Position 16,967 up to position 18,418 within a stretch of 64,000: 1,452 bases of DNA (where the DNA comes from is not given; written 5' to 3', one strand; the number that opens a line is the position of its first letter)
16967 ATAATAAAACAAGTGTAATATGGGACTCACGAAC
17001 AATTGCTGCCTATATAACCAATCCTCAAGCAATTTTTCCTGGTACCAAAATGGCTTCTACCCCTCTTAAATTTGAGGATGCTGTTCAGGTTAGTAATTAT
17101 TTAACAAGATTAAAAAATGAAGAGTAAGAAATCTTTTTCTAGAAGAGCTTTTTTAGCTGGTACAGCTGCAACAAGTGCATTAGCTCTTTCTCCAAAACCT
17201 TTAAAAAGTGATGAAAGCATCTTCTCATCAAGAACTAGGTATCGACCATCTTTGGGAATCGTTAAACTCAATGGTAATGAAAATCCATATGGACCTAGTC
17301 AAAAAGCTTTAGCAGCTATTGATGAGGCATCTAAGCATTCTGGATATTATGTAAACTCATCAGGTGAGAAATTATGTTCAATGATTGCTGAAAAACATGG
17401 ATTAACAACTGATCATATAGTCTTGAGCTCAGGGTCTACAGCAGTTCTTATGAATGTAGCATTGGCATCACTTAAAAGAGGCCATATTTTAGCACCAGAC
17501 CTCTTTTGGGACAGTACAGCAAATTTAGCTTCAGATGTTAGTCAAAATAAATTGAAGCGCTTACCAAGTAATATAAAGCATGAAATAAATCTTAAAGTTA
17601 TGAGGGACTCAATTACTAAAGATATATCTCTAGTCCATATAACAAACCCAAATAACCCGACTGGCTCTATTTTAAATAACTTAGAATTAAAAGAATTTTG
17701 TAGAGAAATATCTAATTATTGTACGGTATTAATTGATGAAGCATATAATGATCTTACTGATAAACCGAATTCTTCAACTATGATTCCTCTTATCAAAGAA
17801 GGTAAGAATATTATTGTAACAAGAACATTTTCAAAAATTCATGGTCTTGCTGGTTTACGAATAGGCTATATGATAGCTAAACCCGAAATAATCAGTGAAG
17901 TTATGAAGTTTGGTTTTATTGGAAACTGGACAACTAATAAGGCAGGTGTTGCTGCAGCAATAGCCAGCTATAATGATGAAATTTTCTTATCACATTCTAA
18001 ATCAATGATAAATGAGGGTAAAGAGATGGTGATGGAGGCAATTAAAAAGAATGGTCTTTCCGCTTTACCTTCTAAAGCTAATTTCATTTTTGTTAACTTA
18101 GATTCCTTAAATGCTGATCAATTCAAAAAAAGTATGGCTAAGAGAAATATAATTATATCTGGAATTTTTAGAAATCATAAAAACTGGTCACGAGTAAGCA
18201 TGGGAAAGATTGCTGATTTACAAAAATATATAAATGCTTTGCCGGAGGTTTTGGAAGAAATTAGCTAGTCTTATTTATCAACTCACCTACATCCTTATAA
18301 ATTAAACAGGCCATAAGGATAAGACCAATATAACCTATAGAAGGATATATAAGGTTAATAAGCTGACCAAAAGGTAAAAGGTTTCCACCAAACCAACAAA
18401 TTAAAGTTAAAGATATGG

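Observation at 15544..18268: Periplasmic PQQ-type dehydrogenase-cytochrome c fusion, translationally coupled to a Tat-exported HisC-like PLP aminotransferase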

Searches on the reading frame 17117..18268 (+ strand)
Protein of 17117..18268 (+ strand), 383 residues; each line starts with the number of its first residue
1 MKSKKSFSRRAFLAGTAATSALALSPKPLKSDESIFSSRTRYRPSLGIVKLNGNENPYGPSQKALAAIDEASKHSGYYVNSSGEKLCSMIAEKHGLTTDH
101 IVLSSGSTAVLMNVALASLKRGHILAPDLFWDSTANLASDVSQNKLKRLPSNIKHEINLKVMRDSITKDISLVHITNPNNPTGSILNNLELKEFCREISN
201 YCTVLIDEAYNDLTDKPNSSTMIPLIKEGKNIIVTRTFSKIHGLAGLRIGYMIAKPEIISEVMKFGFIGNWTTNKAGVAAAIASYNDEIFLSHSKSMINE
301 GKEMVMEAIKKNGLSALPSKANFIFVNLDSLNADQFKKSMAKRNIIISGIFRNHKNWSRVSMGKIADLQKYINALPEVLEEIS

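Call 3: search_protein_families(library=pfam, proteins=[window:17117-18268:+], max_evalue=0.01)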
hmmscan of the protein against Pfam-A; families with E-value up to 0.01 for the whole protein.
window:17117-18268:+ (383 aa): 3 families
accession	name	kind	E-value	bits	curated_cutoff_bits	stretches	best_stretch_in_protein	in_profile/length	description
PF00155.27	Aminotran_1_2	-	1.7e-40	139.8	19.7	1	48-375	3-361/361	Aminotransferase class I and II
PF00266.25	Aminotran_5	-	4.2e-06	26.4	21.5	1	97-209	59-177/371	Aminotransferase class-V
PF01053.26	Cys_Met_Meta_PP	-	0.00054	19.1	27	1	98-210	68-176/381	Cys/Met metabolism PLP-dependent enzyme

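Call 4: search_protein_families(library=ncbifam, proteins=[window:17117-18268:+], max_evalue=0.01)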
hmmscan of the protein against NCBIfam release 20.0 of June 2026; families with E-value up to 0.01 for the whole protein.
window:17117-18268:+ (383 aa): 75 families (the best 25 are shown)
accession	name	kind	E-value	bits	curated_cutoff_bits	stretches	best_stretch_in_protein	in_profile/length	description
NF006580.0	PRK09105.1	subfamily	2.2e-67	227.5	444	1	5-380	3-372/375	pyridoxal phosphate-dependent aminotransferase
TIGR01141.1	hisC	equivalog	1.4e-61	208.3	276.55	1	45-377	19-348/349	histidinol-phosphate transaminase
NF051461.1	pyoverd_PtaA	equivalog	5.1e-57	193.2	500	1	6-375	3-356/359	pyoverdine biosynthesis transaminase PtaA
NF002878.0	PRK03321.1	subfamily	2.9e-55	187.4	374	1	47-377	23-347/352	histidinol-phosphate transaminase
NF003496.0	PRK05166.1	equivalog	1e-50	172.6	540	1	38-380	29-371/373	histidinol-phosphate transaminase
NF006014.0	PRK08153.1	equivalog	4.1e-48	164.1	510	1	50-382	37-367/370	pyridoxal phosphate-dependent aminotransferase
TIGR01140.1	L_thr_O3P_dcar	equivalog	4.2e-39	134.6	290.55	1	51-372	22-327/331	threonine-phosphate decarboxylase CobD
NF002877.0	PRK03317.1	equivalog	1.7e-35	122.5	409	1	49-381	34-369/374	histidinol-phosphate transaminase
NF002726.0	PRK02610.1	equivalog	4.1e-29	101.6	391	1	78-380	63-370/374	histidinol-phosphate transaminase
NF005915.1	PRK07908.1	equivalog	1.4e-26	93.7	360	1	68-347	34-300/332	Rv2231c family histidinol phosphate aminotransferase CobC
NF041364.1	GntC_guanitoxin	equivalog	6.4e-26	91.1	415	1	123-345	86-319/356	guanitoxin biosynthesis PLP-dependent (S)-gamma-hydroxy-L-arginine cyclodehydratase GntC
NF053748.1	bifunc_CobBC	exception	2.8e-24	85.5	950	1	48-338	482-756/797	bifunctional hydrogenobyrinic acid a,c-diamide synthase/histidinol phosphate aminotransferase CobBC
NF004870.0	PRK06225.1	equivalog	4.3e-24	85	351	1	63-361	48-355/380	pyridoxal phosphate-dependent aminotransferase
NF006225.0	PRK08354.1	equivalog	1.2e-22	80.7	288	1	95-378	57-315/318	putative aminotransferase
NF041091.1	asp_aminotase_Arch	equivalog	8e-22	77.6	550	1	60-362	42-357/376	aspartate aminotransferase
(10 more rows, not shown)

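Call 8: find_homologous_proteins(query=window:17117-18265:+)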
Query window:17117-18265:+ (383 aa): 7221 proteins with E <= 0.001 among 8000 candidates; the best 120 are listed.
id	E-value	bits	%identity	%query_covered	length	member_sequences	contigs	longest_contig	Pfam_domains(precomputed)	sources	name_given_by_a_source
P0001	1.2e-239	812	98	100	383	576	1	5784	PF00155.28,PF00266.26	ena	-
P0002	2.9e-201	686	81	100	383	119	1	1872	PF00155.28,PF00266.26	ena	-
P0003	9.2e-176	602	72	100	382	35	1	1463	PF00155.28,PF00266.26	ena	-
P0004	3.1e-175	600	71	100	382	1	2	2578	PF00155.28,PF00266.26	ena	-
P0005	2.8e-142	492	59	100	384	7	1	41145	PF00155.28,PF00266.26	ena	-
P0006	7.5e-129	448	56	98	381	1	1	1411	PF00155.28,PF00266.26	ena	-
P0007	1.4e-128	447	55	98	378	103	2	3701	PF00155.28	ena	-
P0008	1.5e-128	447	59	90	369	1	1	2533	PF00155.28,PF00266.26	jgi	jgi:histidinol-phosphate aminotransferase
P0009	4.7e-128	445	55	97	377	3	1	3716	PF00155.28,PF00266.26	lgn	-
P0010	7.3e-128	445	55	97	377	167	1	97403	PF00155.28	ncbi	-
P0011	8.6e-128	444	54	97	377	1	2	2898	PF00155.28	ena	-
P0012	8.7e-128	444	54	100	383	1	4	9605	PF00155.28,PF00266.26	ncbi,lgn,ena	-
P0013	2.5e-127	443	54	97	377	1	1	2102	PF00155.28,PF00266.26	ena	-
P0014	4.0e-127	442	54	97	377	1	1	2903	PF00155.28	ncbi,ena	-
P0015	5.5e-127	442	54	97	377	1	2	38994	PF00155.28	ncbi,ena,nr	ncbi:MAG: histidinol-phosphate transaminase [Pseudomonadota bacterium]|nr:histidinol-phosphate trans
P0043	1.8e-123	430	53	98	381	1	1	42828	PF00155.28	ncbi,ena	-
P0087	1.5e-116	407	52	99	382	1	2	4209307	PF00155.28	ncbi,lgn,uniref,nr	ncbi:pyridoxal phosphate-dependent aminotransferase [Microbulbifer hydrolyticus]|uniref:Aminotransfe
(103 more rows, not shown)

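Call 12: find_encoding_contigs(protein=P0005, flank=8000, max_places=3)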
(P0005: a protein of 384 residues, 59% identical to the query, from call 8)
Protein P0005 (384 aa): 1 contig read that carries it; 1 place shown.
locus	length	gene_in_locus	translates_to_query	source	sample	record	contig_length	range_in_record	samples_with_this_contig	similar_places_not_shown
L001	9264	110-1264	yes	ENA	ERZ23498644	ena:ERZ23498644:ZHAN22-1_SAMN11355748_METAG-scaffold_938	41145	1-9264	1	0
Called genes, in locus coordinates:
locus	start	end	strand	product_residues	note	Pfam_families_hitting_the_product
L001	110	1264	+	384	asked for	PF00155:Aminotran_1_2, PF00266:Aminotran_5 (weak)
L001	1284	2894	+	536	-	PF01011:PQQ, PF13360:PQQ_2, PF13570:Beta-prop_ACSF4, PF07774:EMC1_C (faint), PF25292:Beta-prop_CGLA (faint), PF25293:Beta-prop_EMC1_N (faint), PF13360:PQQ_2 (weak)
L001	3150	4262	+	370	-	PF00155:Aminotran_1_2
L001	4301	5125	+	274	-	PF00106:adh_short, PF08659:KR, PF13561:adh_short_C2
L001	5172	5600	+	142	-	-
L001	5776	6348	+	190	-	-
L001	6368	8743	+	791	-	PF01590:GAF, PF13185:GAF_2, PF13492:GAF_3 (weak), PF01590:GAF, PF13185:GAF_2, PF13492:GAF_3, PF13426:PAS_9 (weak), PF00211:Guanylate_cyc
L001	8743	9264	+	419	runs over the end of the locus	PF00144:Beta-lactamase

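Call 13: find_encoding_contigs(protein=P0087, flank=8000, max_places=2)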
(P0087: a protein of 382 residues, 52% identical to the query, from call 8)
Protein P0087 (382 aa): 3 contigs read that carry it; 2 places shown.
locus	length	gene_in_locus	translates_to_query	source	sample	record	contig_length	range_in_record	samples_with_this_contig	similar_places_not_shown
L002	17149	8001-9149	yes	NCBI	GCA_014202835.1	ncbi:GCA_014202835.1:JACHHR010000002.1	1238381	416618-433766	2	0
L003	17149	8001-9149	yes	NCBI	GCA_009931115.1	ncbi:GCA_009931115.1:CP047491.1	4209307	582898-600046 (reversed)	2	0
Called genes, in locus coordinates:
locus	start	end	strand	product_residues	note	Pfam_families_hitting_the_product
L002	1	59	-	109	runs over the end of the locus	-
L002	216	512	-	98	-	-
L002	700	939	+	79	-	PF03994:DUF350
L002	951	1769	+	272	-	PF01841:Transglut_core (weak), PF24656:CEPT76_peptidase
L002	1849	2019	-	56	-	-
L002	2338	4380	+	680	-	PF00082:Peptidase_S8, PF00801:PKD, PF18911:PKD_4, PF00801:PKD, PF18911:PKD_4, PF22352:K319L-like_PKD (weak), PF00801:PKD, PF18911:PKD_4, +2 more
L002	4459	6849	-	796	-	PF17148:DUF5117, PF16313:DUF4953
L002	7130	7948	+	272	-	PF01925:TauE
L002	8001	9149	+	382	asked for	PF00155:Aminotran_1_2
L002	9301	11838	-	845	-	PF07715:Plug, PF00593:TonB_dep_Rec_b-barrel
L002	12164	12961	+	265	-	PF11101:DUF2884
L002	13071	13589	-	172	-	PF00578:AhpC-TSA, PF08534:Redoxin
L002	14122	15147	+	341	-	-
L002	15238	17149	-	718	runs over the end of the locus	PF00722:Glyco_hydro_16, PF03935:SKN1_KRE6_Sbg1 (faint), PF26113:GH16_XgeA, PF19408:PKD_6, PF00801:PKD, PF18911:PKD_4, PF22352:K319L-like_PKD (weak), PF02369:Big_1 (weak)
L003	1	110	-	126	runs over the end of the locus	-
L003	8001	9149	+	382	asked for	PF00155:Aminotran_1_2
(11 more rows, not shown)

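Call 15: find_related_loci(query=A1, collection=genome_contigs, flank=10000)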
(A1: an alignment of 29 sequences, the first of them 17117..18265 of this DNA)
Query A1 (383 aa) in genome_contigs; peptide patterns used: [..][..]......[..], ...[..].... (x = any residue, [..] = any of these).
600 stretches matched a pattern (row limit reached: there are more); 593 encode a relative of the query (tblastn E <= 1e-3); the best 80 are kept; 80 distinct loci.
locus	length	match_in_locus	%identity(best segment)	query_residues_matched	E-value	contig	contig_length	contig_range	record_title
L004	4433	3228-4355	51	7-383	3e-120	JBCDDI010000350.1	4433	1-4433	MAG: Pseudomonadota bacterium isolate P01_G01_bin.37 k141_3207992_length_4433_cov_14.0000, whole genome shotgun sequence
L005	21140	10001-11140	51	5-383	7e-118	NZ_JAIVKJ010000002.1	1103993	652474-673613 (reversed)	Microbulbifer elongatus strain SaN0-4 SaN0-4_ctg002, whole genome shotgun sequence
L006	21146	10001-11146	51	5-383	1e-117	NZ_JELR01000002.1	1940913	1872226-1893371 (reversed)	Microbulbifer sp. HZ11 S2, whole genome shotgun sequence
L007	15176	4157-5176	51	42-383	5e-117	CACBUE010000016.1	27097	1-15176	uncultured SAR86 cluster bacterium isolate AG-359-K21 genome assembly, contig: AG-359-K21_NODE_16, whole genome shotgun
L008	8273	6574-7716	50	2-380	6e-117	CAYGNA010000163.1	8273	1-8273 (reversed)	MAG TPA_asm: uncultured Pseudomonadales bacterium isolate ERP117304_co1_189 genome assembly, contig: NODE_7625_length_82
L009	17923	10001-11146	48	8-382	1e-115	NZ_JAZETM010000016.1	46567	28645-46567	Alteromonas sp. P256 16, whole genome shotgun sequence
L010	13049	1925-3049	47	6-380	1e-115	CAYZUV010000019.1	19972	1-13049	MAG TPA_asm: uncultured Pseudomonadales bacterium isolate SRP134809_co1_114 genome assembly, contig: NODE_5052_length_19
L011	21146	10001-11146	48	8-382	4e-116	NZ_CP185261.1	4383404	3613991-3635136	Alteromonas sp. A081 chromosome, complete genome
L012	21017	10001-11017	47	42-382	4e-110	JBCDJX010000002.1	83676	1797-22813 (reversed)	MAG: Pseudomonadota bacterium isolate P01_H01_bin.45 k141_2716237_length_83676_cov_38.6547, whole genome shotgun sequenc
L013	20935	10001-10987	46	42-372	8e-108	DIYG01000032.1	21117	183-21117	MAG TPA_asm: Halieaceae bacterium UBA6060 UBA6060_contig_3720, whole genome shotgun sequence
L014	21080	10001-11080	46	24-382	7e-106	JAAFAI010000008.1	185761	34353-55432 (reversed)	MAG: Gammaproteobacteria bacterium isolate P03SWT1Cbin.13 NODE_28_length_185761_cov_37.7043, whole genome shotgun sequen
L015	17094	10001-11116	45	1-382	5e-106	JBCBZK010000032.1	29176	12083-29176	MAG: Pseudomonadota bacterium isolate P01_A01_bin.113 k141_1346460_length_29176_cov_10.4665, whole genome shotgun sequen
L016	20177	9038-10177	45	8-382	1e-105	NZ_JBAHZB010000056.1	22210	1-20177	Alteromonas sp. 14N.309.X.WAT.G.H12 NODE_56_length_22210_cov_4.726381, whole genome shotgun sequence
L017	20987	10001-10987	45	42-372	4e-102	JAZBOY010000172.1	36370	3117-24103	MAG: Halieaceae bacterium isolate bin.529 k117_4456032, whole genome shotgun sequence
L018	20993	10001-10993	46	42-380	9e-98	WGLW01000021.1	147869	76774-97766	MAG: Alphaproteobacteria bacterium isolate RI_35 c_000000171731, whole genome shotgun sequence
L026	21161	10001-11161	35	7-379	1e-66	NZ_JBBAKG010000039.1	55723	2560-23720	MAG: Haliscomenobacter sp. isolate EUL_031 ctg39-EUL_031, whole genome shotgun sequence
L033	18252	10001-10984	35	50-379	5e-62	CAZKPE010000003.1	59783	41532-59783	MAG TPA_asm: uncultured Lewinella sp. isolate SRP063590_co1_111 genome assembly, contig: NODE_487_length_59783_cov_15.84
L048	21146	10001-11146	34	2-378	1e-58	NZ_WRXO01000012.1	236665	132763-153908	Chitinophaga oryziterrae strain JCM 16595 NODE_12_length_236665_cov_26.149033, whole genome shotgun sequence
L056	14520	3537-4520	34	49-379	8e-55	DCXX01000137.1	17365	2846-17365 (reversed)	MAG TPA_asm: Candidatus Marinimicrobia bacterium UBA2125 UBA2125_contig_697, whole genome shotgun sequence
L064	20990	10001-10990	30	48-379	2e-53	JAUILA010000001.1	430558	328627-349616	MAG: Bacteroidia bacterium isolate Co_bin.384 NODE_175_length_430558_cov_1.483875, whole genome shotgun sequence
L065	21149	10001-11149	31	1-378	1e-52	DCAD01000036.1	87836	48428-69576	MAG TPA_asm: Gemmatimonadales bacterium UBA1142 UBA1142_contig_1591, whole genome shotgun sequence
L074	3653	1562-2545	32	50-379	8e-51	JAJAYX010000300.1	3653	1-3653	MAG: Rudanella sp. isolate CAN_BIN22 c_000000073868, whole genome shotgun sequence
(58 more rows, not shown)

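Call 24: search_solved_structures(query=window:17117-18265:+, max_evalue=1e-10)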
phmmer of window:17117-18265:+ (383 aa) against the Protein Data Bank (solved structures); distinct sequences matched with E-value up to 1e-10: 27.
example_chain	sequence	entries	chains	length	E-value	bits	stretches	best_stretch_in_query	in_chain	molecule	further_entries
3ly1_A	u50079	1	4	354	3.6e-41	144.6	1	48-374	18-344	Putative histidinol-phosphate aminotransferase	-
3get_A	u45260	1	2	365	1.6e-34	122.7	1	48-378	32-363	Histidinol-phosphate aminotransferase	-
3ffh_A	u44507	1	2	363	4.4e-29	104.8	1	27-374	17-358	Histidinol-phosphate aminotransferase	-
4r2n_A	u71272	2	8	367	1.1e-28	103.6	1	47-346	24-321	Putative phenylalanine aminotransferase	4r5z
3hdo_A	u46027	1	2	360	2.5e-26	95.8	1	47-378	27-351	Histidinol-phosphate aminotransferase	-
8bj1_A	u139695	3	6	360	6.9e-25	91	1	34-373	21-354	histidinol-phosphate aminotransferase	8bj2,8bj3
8bj4_A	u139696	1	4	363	7e-25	91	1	34-373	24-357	histidinol-phosphate aminotransferase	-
4wbt_A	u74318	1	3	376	5.5e-23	84.8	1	49-380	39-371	Probable histidinol-phosphate aminotransferase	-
3cq5_A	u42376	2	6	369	3e-19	72.5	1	23-328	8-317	Histidinol-phosphate aminotransferase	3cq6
3cq4_A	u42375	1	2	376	3.8e-19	72.2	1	24-328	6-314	Histidinol-phosphate aminotransferase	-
3ftb_A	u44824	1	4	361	1.6e-17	66.8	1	50-348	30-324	Histidinol-phosphate aminotransferase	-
3euc_A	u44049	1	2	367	8.5e-17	64.4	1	44-355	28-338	Histidinol-phosphate aminotransferase 2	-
1h1c_A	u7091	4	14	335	2.1e-16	63.2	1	171-364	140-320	HISTIDINOL-PHOSPHATE AMINOTRANSFERASE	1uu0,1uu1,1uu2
2f8j_A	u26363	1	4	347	2.3e-16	63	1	171-364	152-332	Histidinol-phosphate aminotransferase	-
4r8d_A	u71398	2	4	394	5.7e-16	61.7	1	44-326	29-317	Histidinol-phosphate aminotransferase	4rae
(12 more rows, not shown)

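Call 34: search_protein_families(library=pfam, proteins=[L026:11234-12349:+, L033:9376-9801:+, L033:7904-9391:+, L033:4569-7775:+, L001:1284-2894:+, L001:3150-4262:+, L009:11461-11826:+, L007:3141-3986:+, L007:2283-3026:+], max_evalue=0.001)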
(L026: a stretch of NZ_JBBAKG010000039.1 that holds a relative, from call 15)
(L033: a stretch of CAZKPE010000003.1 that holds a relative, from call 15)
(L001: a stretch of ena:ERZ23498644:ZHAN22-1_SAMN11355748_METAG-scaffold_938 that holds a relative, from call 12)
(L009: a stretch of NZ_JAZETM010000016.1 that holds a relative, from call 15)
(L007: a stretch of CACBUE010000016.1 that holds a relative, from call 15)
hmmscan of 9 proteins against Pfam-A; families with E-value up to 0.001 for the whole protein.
L026:11234-12349:+ (371 aa): 1 family
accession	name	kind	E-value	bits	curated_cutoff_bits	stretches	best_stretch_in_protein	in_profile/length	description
PF03547.23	Mem_trans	-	4.8e-06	25.9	25.7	1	6-276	4-311/343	Membrane transport protein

L033:9376-9801:+ (141 aa): 1 family
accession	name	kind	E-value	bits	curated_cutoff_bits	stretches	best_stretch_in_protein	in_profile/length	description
PF11974.14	bMG3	-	0.0003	21.1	34.9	1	80-133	25-78/103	Bacterial alpha-2-macroglobulin MG3 domain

L033:7904-9391:+ (495 aa): 3 families
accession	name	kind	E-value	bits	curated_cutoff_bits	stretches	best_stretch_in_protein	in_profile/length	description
PF12771.13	SusD-like_2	-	7.3e-85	285.7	27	1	66-463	32-415/415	Starch-binding associating with outer membrane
PF12741.13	SusD-like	-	1.6e-60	206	27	2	62-404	47-369/495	Susd and RagB outer membrane lipoprotein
PF14322.12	SusD-like_3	-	0.00048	20.9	27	1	78-187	60-165/191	Starch-binding associating with outer membrane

L033:4569-7775:+ (1068 aa): 3 families
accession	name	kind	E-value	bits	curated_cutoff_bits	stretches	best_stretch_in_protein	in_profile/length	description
PF07715.20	Plug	-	1.1e-18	68.2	23.9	1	113-236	2-107/107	TonB-dependent Receptor Plug Domain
PF13715.12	CarbopepD_reg_2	-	1.5e-15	57.4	32.2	1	25-104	2-88/88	CarboxypepD_reg-like domain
PF13620.12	CarboxypepD_reg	-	1.1e-07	32.5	32.3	1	23-80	1-64/82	Carboxypeptidase regulatory-like domain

L001:1284-2894:+ (536 aa): 4 families
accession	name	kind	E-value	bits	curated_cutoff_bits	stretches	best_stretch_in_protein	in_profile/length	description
PF01011.28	PQQ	-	7.1e-29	101.4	26.7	1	50-372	1-337/595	Glucose/ethanol/alcohol dehydrogenase, beta-propeller domain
PF13360.13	PQQ_2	-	7.7e-27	94.9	27.6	3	90-306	26-196/233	Outer membrane protein assembly factor BamB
PF13570.13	Beta-prop_ACSF4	-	3.8e-25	89.4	133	2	79-318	40-222/329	Beta-alanine-activating enzyme, beta-propeller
PF25292.1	Beta-prop_CGLA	-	1.4e-05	25.2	26.8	0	456-485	45-73/316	Lambda-carrageenase beta-propeller domain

L001:3150-4262:+ (370 aa): 1 family
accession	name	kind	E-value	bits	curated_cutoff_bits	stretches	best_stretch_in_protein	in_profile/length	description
PF00155.27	Aminotran_1_2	-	9.6e-44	150.5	19.7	1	3-363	8-361/361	Aminotransferase class I and II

L009:11461-11826:+ (121 aa): 1 family
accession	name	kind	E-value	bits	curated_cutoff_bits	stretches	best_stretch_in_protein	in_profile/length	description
PF00072.30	Response_reg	-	9.4e-25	87.4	30.2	1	5-113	1-108/111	Response regulator receiver domain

L007:3141-3986:+ (281 aa): 1 family
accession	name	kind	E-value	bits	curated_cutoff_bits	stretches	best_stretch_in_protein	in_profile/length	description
PF01925.25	TauE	-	2.6e-41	142.3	32.6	1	14-269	1-236/237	Sulfite exporter TauE/SafE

L007:2283-3026:+ (247 aa): 1 family
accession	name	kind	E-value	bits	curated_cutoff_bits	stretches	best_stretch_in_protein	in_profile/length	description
PF00902.23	TatC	-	4.3e-67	226.4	25.1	1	8-218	1-208/208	Sec-independent protein translocase protein (TatC)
